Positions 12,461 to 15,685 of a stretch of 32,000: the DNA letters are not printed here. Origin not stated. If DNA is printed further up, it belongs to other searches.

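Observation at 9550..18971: Six-gene operon: C-protein + Dcm + GHKL(MORC-like) ATPase + Z1 + PD-(D/E)XK + AIPR, a methylation-guarded Mza/paraMORC-type defence system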

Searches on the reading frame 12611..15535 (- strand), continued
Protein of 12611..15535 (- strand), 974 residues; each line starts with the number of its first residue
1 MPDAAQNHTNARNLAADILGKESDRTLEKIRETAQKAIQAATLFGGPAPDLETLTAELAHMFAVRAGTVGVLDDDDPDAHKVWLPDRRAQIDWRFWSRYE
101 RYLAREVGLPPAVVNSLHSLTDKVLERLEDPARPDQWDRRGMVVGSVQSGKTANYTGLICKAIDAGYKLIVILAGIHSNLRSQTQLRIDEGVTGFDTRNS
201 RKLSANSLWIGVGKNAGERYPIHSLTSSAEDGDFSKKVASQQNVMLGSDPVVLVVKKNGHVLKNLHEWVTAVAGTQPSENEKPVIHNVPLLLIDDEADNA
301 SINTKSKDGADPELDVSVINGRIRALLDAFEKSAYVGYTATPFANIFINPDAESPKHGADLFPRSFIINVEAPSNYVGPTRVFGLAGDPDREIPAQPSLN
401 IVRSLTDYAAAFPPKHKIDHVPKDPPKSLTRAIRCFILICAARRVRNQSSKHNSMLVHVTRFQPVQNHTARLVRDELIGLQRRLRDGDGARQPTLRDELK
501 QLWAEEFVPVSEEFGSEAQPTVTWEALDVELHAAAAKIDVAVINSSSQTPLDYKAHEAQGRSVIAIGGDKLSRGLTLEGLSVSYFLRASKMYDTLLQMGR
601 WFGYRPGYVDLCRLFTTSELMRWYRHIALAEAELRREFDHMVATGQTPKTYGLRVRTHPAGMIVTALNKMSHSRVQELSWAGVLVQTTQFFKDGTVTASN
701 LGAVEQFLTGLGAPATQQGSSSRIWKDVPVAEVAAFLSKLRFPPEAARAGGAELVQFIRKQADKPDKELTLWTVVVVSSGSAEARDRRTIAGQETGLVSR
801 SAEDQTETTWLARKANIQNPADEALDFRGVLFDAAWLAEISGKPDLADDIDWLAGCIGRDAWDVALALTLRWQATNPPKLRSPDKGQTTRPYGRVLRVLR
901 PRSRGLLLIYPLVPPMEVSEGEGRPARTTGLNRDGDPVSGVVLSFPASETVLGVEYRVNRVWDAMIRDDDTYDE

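Call 39: find_related_loci(query=A1, collection=genome_contigs, flank=10000)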
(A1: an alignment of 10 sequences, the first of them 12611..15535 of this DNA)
Query A1 (974 aa) in genome_contigs; peptide patterns used: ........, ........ (x = any residue, [..] = any of these).
600 stretches matched a pattern (row limit reached: there are more); 584 encode a relative of the query (tblastn E <= 1e-3); the best 80 are kept; 80 distinct loci.
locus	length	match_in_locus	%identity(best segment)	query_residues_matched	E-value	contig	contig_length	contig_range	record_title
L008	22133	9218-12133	54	8-973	0e+0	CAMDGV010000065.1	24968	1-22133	MAG: Akkermansia muciniphila isolate MsH-30apr19-79 genome assembly, contig: MsH-30apr19-C3432, whole genome shotgun seq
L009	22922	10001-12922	57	1-974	0e+0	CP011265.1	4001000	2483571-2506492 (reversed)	Verrucomicrobia bacterium IMCC26134, complete genome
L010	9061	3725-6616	50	10-973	0e+0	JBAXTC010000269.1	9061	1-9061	MAG: Verrucomicrobiota bacterium isolate ELA625 MAG625_269, whole genome shotgun sequence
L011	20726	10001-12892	50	5-973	0e+0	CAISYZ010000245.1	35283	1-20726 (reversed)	MAG: uncultured Verrucomicrobia subdivision 3 bacterium isolate AM_bin-2963 genome assembly, contig: bin-2963:245/260, w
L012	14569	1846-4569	45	8-962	0e+0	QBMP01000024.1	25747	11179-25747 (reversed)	MAG: Phormidesmis priestleyi isolate ULC027bin1 scaffold24_size25747, whole genome shotgun sequence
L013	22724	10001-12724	45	8-962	0e+0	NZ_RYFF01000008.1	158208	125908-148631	Candidatus Chloroploca sp. Khr17 NODE_8, whole genome shotgun sequence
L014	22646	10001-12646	44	18-962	0e+0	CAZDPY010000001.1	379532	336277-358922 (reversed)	MAG TPA_asm: uncultured Ignavibacteriaceae bacterium isolate SRP141376_co1_149 genome assembly, contig: NODE_13_length_3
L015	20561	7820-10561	43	11-962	0e+0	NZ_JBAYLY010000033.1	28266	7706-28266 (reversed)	MAG: Methanoregula sp. isolate SO_2016_LW1_26 scaffold01420_LW64-88_2016, whole genome shotgun sequence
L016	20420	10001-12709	44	5-962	0e+0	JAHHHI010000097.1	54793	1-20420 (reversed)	MAG: Kaiparowitsia implicata GSE-PSE-MK54-09C scaffold_95_c1, whole genome shotgun sequence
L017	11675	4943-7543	45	50-962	0e+0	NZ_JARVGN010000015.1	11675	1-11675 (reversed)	MAG: Methanocalculus sp. isolate M17C-73-07 NODE_15_length_11675_cov_2.383514, whole genome shotgun sequence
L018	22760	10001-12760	44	3-970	0e+0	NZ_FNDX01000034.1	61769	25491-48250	Paenibacillus typhae strain CGMCC 1.11012, whole genome shotgun sequence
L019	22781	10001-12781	46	10-962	0e+0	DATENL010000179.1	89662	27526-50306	MAG TPA_asm: Thermoleophilaceae bacterium isolate SMAG_U8968 k141_220914, whole genome shotgun sequence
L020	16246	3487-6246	43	6-962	0e+0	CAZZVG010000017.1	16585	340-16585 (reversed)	MAG: Iningainema sp. isolate Brown_J.bin.8 genome assembly, contig: NODE_923_length_16585_cov_7.246824, whole genome sho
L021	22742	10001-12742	44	7-963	0e+0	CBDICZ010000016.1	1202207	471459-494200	MAG: Capsulimonadaceae bacterium isolate 4bcb7e2d-1d7b-422c-88f7-17009079899f genome assembly, contig: contig_16, whole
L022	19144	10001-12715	40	1-962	0e+0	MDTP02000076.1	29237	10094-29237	Methanosarcina sp. Ant1 MSANT_contig000076, whole genome shotgun sequence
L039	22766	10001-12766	40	11-974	0e+0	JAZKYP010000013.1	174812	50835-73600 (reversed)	MAG: Candidatus Enterocola sp. isolate T1900045101_TC20190095.MAGScoT_cleanbin_000001 SGB_4759_k141_584539, whole genome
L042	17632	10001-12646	41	50-961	0e+0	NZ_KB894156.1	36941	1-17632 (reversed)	Bacteroides gallinarum DSM 18171 = JCM 13658 strain DSM 18171 C233DRAFT_scaffold00042.42, whole genome shotgun sequence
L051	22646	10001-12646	41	50-963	0e+0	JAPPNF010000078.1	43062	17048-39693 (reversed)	MAG: Deltaproteobacteria bacterium isolate RHO3_bin_65 NODE_1834_length_43062_cov_177.150999, whole genome shotgun seque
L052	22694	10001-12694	41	10-962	0e+0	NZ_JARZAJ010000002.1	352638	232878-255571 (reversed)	Kitasatospora sp. GP82 Ga0572994_002, whole genome shotgun sequence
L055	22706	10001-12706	41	56-970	0e+0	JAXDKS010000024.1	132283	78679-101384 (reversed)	MAG: Acidobacteriota bacterium isolate BP_60 scaffold_3005012, whole genome shotgun sequence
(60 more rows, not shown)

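Call 48: search_protein_families(library=ncbifam, proteins=[window:12611-15535:-], max_evalue=0.01)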
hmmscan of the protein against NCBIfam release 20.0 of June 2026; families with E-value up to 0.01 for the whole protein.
window:12611-15535:- (974 aa): 1 family
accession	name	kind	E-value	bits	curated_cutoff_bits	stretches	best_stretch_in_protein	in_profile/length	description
NF041933.1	MzaC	equivalog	4.8e-220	732.6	1500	1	49-781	47-793/806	MZA anti-phage system associated Z1 domain-containing protein MzaC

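Call 54: search_solved_structures(query=window:12611-15535:-, max_evalue=1)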
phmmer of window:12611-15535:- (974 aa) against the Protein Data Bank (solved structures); distinct sequences matched with E-value up to 1: 1.
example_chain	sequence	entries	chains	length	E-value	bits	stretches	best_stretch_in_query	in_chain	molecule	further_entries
6epc_P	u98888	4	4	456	0.96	10.5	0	606-644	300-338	Proteasome (Prosome, macropain) 26S subunit, non-ATPase, 12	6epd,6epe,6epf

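Call 86: predict_structure(alignment_id=A4)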
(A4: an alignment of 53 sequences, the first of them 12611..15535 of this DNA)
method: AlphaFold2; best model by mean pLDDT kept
length: 974 residues; sequences in the alignment: 53
mean_pLDDT: 74.2   pTM: 0.58
mean pLDDT of the five models: 74.2, 73.4, 70.9, 68.7, 64.5
residues with pLDDT >= 90: 138; 70-90: 515; 50-70: 235; < 50: 86
segments of 3 or more residues with pLDDT < 50: 212-216, 302-309, 547-549, 570-581, 588-603, 668-682, 950-974
pLDDT, mean of each block of 10 residues (from residue 1): 72 81 77 89 80 73 67 71 86 83 69 77 90 87 71 86 91 76 78 64 61 52 74 78 75 86 86 60 80 77 46 67 86 85 53 56 72 66 72 76 77 62 80 90 81 73 78 90 89 90 90 73 90 89 59 63 70 42 50 40 53 76 73 72 64 55 52 35 69 88 92 71 88 90 64 70 78 90 85 86 83 69 85 91 82 92 92 78 77 85 90 84 71 87 76 34 38 34
secondary structure, 60 per line:
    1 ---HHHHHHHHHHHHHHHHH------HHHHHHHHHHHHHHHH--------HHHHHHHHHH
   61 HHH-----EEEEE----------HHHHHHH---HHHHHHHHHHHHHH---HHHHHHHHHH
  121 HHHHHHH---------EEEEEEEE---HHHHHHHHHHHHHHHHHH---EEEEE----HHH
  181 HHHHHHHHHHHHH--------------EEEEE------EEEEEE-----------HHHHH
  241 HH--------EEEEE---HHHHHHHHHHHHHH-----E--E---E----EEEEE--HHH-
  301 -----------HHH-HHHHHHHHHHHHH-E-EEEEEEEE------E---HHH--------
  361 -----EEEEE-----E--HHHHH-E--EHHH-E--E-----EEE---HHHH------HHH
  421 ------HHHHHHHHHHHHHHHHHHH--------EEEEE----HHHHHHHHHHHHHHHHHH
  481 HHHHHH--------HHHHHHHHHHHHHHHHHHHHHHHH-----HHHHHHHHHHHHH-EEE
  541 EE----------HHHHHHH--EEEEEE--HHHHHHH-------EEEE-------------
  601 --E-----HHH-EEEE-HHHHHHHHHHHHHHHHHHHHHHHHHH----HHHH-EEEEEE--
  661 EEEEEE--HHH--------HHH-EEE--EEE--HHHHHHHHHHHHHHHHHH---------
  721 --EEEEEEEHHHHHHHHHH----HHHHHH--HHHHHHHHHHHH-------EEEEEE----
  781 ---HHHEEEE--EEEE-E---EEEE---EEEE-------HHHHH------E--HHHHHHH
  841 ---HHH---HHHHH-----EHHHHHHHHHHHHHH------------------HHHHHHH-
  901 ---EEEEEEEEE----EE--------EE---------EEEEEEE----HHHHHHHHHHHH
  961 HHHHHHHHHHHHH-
elements in order (helices of 4 or more, strands of 3 or more residues): H4-20 H27-42 H51-63 E69-73 H84-90 H94-107 H111-127 E137-144 H148-165 E169-173 H178-193 E208-212 E219-224 H236-242 E251-255 H259-272 E290-294 H316-328 E332-339 E366-370 H379-383 E402-404 H408-411 H427-445 E454-458 H463-486 H495-518 H524-536 E538-542 H553-559 E562-567 H570-576 E584-587 E613-616 H618-643 H648-651 E653-658 E661-666 E684-686 E689-691 H694-711 E723-729 H730-739 H744-749 H752-763 E771-776 E787-790 E793-796 E802-805 E809-812 H820-824 H834-840 H850-854 H861-874 H893-899 E904-912 E938-944 H949-973

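Call 88: fold_search(model_id=the predicted structure, library=pdb)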
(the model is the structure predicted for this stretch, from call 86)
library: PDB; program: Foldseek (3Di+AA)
matches with E <= 10: 1171; with E <= 0.001: 1
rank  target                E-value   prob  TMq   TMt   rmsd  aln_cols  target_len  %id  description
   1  8vx9_B                4.1e-04  0.96  0.20  0.17  16.6       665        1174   15  Structure of HamAB apo complex from the Escherichia coli Hachiman defense system (released 2024-03-13)
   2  3pew_A                1.1e-03  0.98  0.18  0.36  14.4       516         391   13  S. cerevisiae Dbp5 L327V bound to RNA and ADP BeF3 (released 2011-03-23)
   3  5aga                  1.2e-03  0.90  0.21  0.25  19.6       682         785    9  Crystal structure of the Helicase domain of human DNA polymerase theta in complex with AMPPNP (released 2015-02-25)
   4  3pey_A                1.4e-03  0.99  0.19  0.39  14.0       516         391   14  S. cerevisiae Dbp5 bound to RNA and ADP BeF3 (released 2011-03-23)
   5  8ark_A                1.9e-03  0.85  0.15  0.28  17.0       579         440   13  Crystal structure of DEAD-box protein Dbp2 in apo form (released 2023-03-22)
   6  5a9j_D                2.0e-03  0.96  0.18  0.22  13.6       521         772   10  Crystal structure of the Helicase domain of human DNA polymerase theta, apo-form (released 2015-12-16)
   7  5a9j_B                2.3e-03  0.90  0.18  0.21  14.1       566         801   11  Crystal structure of the Helicase domain of human DNA polymerase theta, apo-form (released 2015-12-16)
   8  8b9l                  2.4e-03  0.93  0.17  0.19  13.4       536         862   12  Cryo-EM structure of MLE (released 2023-10-18)
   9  5e7m                  2.6e-03  0.95  0.17  0.33  15.4       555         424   11  Crystal structure of the active catalytic core of the human DEAD-box protein DDX3 bound to AMPPNP (released 2015-12-02)
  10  4xjx_A                2.6e-03  0.94  0.18  0.20  15.0       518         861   11  STRUCTURE OF MUTANT (E165H) OF THE HSDR SUBUNIT OF THE ECOR124I RESTRICTION ENZYME IN COMPLEX WITH ATP (released 2016-01-20)
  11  5a9j_C                3.0e-03  0.84  0.22  0.27  25.2       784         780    9  Crystal structure of the Helicase domain of human DNA polymerase theta, apo-form (released 2015-12-16)
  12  2hyi_C                3.3e-03  0.92  0.16  0.33  13.8       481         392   11  Structure of the human exon junction complex with a trapped DEAD-box helicase bound to RNA (released 2006-08-15)
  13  8vx8_A                3.5e-03  0.51  0.16  0.18  25.9       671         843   10  Cryo-EM Structure of DHX36 bound to the cMyc DNA G-quadruplex, Class 1 (released 2025-09-03)
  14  8fkv_NI               3.7e-03  0.99  0.21  0.29   8.5       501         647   11  Human nucleolar pre-60S ribosomal subunit (State D1) (released 2023-07-12)
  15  8arp_C                3.7e-03  0.91  0.15  0.29  15.0       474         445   13  Crystal structure of DEAD-box protein Dbp2 in complex with ADP (released 2023-03-22)
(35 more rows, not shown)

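Call 94: search_dna_similar(query=window:12611-15535:-, collection=plasmids, mode=protein, max_rows=50, max_evalue=0.00001)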
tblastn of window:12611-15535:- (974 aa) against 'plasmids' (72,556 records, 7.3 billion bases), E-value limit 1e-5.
Records with a match: 48; places in all: 49; records where one place covers at least 80% of the query: 15.
Best place of each record, by identity: <60% 48.
By first word of the organism name: Rhizobium 6; Agrobacterium 3; Streptomyces 3; Lactiplantibacillus 3; Hymenobacter 2; Azospirillum 2; Neorhizobium 2; Ensifer 2; Priestia 2; Neisseria 2; and 19 more.
By predicted mobility (MOB-suite, as given by PLSDB): non-mobilizable 28; conjugative 13; mobilizable 7.
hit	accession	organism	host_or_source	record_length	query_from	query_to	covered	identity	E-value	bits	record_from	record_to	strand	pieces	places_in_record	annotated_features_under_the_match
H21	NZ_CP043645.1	Hymenobacter sp. NBH84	pure culture,soil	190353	6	949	97%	40.3%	0e+0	626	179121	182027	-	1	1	Z1 domain-containing protein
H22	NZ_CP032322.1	Azospirillum argentinense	soil sample,Agricultural field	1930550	50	962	94%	41.4%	0e+0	642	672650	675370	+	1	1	record has no annotation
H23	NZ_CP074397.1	Agrobacterium salinitolerans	Cotton,tiaaue sample,root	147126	71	961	91%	41.5%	0e+0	591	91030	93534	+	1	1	Z1 domain-containing protein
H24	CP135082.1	Agrobacterium pusense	Single cell,Heavy rainforest soil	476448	50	961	94%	40.2%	2e-180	588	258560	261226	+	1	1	record has no annotation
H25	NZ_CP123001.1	Neorhizobium petrolearium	single cell,petroleum contaminated soil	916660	50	961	94%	40.1%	0e+0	594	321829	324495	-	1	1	Z1 domain-containing protein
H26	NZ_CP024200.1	Thalassospira marina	-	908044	46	961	94%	38.9%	0e+0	598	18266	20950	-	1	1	Z1 domain-containing protein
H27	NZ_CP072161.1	Rhizobium sp. B230/85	Himalayan blackberry,cell culture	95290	4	961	98%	37.0%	9e-146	488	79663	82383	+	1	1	Z1 domain-containing protein | hypothetical protein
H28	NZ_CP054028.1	Rhizobium hidalgonense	Pisum sativum l. (pea),Pure culture,Pea ...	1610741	50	950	93%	39.1%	1e-157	522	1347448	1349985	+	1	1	record has no annotation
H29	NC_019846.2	Sinorhizobium meliloti GR4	-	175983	50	950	93%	39.1%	5e-157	520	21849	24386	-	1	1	Z1 domain-containing protein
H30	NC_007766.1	Rhizobium etli CFN 42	-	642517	50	950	93%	39.0%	1e-156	520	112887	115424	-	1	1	Z1 domain-containing protein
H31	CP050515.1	Rhizobium leguminosarum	Trifolium repens,cell culture,root ...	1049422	2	961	99%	35.7%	2e-145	487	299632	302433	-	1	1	Z1 domain-containing protein | ATP-binding protein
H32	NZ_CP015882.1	Ensifer adhaerens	silty clay loam soil (pH 6.1)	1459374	97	961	89%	38.2%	5e-156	518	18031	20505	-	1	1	none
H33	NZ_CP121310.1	Ensifer adhaerens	bacterial colony,soil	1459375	97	961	89%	38.2%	5e-156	518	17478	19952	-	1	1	none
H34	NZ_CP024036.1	Priestia aryabhattai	single cell,enriched culture of compost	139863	76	956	90%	32.7%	4e-116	400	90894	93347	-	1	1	Z1 domain-containing protein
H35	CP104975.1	Devosia sp. A8/3-2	Oxytropis tragacanthoides,cell ...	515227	28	700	67%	43.5%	7e-120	480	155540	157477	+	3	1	Z1 domain-containing protein (x2) | hypothetical protein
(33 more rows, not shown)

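Call 97: search_protein_families(library=pfam, proteins=[L039:16424-18592:+, L042:16689-17405:+, L052:17331-18515:+, L051:17591-18157:+, L055:21016-22641:-], max_evalue=0.001)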
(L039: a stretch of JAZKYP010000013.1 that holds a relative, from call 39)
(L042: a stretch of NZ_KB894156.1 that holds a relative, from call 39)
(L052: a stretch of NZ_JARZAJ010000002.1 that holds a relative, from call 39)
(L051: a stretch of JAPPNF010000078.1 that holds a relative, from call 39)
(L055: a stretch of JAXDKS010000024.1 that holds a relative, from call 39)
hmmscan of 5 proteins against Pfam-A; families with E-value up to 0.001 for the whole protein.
L039:16424-18592:+ (723 aa): 2 families
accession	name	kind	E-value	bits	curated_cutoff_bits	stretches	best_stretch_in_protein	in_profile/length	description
PF03235.19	GmrSD_N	-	1e-34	120.9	33.2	1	18-221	1-199/199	GmrSD restriction endonuclease, N-terminal domain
PF07510.16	GmrSD_C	-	2.4e-19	70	23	1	433-576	2-137/138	GmrSD restriction endonucleases, C-terminal domain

L042:16689-17405:+ (239 aa): 1 family
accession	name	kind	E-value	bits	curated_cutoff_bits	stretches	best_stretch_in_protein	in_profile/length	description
PF03235.19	GmrSD_N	-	3.5e-26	93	33.2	1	13-226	2-188/199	GmrSD restriction endonuclease, N-terminal domain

L052:17331-18515:+ (395 aa): 0 families

L051:17591-18157:+ (189 aa): 0 families

L055:21016-22641:- (542 aa): 0 families
